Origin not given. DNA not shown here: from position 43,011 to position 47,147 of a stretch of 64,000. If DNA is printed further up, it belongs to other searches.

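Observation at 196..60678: Ten copies of a 66-nt promoter module: two tandem TTGCGY-N4-TTCACG units at a fixed 32-nt distance from an extended -10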

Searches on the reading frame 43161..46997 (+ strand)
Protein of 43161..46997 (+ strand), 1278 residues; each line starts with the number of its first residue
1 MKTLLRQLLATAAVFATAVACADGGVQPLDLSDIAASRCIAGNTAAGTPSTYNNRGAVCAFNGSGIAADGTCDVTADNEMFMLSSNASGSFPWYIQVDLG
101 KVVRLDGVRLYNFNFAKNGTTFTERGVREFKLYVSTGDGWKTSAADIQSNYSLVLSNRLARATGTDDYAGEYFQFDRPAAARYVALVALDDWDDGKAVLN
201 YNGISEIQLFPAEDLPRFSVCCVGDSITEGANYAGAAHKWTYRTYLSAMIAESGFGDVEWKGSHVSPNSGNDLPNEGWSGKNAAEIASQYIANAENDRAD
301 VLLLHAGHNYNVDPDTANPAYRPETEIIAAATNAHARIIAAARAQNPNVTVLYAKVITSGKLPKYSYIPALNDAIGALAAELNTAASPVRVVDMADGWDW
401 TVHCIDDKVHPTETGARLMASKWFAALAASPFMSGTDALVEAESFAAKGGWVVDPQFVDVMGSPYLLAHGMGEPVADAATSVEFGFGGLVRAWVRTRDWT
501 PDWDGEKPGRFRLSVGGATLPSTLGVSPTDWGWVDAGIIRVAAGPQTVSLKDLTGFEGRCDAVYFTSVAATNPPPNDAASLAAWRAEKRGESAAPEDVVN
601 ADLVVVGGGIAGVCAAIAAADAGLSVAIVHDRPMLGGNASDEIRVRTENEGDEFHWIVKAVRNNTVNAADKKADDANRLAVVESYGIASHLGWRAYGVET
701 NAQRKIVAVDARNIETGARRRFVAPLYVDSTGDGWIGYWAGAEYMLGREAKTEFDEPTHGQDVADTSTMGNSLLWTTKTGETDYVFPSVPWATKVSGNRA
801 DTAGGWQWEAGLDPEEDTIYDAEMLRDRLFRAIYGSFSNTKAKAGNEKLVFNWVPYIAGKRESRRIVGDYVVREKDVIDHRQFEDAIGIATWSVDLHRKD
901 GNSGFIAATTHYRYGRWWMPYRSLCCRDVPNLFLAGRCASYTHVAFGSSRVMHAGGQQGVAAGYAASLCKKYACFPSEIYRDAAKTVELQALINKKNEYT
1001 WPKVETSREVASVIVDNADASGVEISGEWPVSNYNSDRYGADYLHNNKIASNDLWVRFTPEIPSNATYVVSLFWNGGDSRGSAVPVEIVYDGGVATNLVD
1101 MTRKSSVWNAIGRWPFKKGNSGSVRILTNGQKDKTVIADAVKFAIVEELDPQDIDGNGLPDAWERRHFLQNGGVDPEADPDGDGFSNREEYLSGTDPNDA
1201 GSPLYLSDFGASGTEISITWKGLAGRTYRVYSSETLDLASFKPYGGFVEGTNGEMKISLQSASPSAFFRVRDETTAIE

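Call 8: search_protein_families(library=pfam, proteins=[window:43161-46997:+])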
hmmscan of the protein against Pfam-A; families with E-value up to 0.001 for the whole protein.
window:43161-46997:+ (1278 aa): 12 families
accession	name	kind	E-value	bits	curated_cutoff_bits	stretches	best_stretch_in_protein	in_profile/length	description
PF12831.13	FAD_oxidored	-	1.4e-62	212.8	27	1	602-981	1-409/416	FAD dependent oxidoreductase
PF25275.1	Golvesin_C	-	1.4e-25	90.3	31.6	1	1013-1143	1-130/132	Golvesin C-terminal domain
PF13472.12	Lipase_GDSL_2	-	1.4e-15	58.7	32.9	1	222-418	1-178/178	GDSL-like Lipase/Acylhydrolase family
PF00657.28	Lipase_GDSL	-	1.2e-07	32.6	23.6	1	221-422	2-207/208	GDSL-like Lipase/Acylhydrolase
PF00754.31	F5_F8_type_C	-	1.3e-07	32.2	28.2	1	88-197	30-120/127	F5/8 type C domain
PF18884.5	TSP3_bac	-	7.8e-07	29.3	25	1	1179-1200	1-22/22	Bacterial TSP3 repeat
PF13450.12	NAD_binding_8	-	1.4e-06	29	21.9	1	605-643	1-39/68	NAD(P)-binding Rossmann-like domain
PF07992.20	Pyr_redox_2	-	1.4e-06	28.4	26.1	1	596-710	142-260/291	Pyridine nucleotide-disulphide oxidoreductase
PF00890.30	FAD_binding_2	-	2.7e-06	27.3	20.4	1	602-638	1-37/414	FAD binding domain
PF01266.30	DAO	-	1.1e-05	25.6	27.9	1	602-640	1-39/353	FAD dependent oxidoreductase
PF01134.28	GIDA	-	7.3e-05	22.4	22.1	1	602-629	1-28/391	Glucose inhibited division protein A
PF00070.33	Pyr_redox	-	0.00034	21.5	22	0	603-656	2-59/82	Pyridine nucleotide-disulphide oxidoreductase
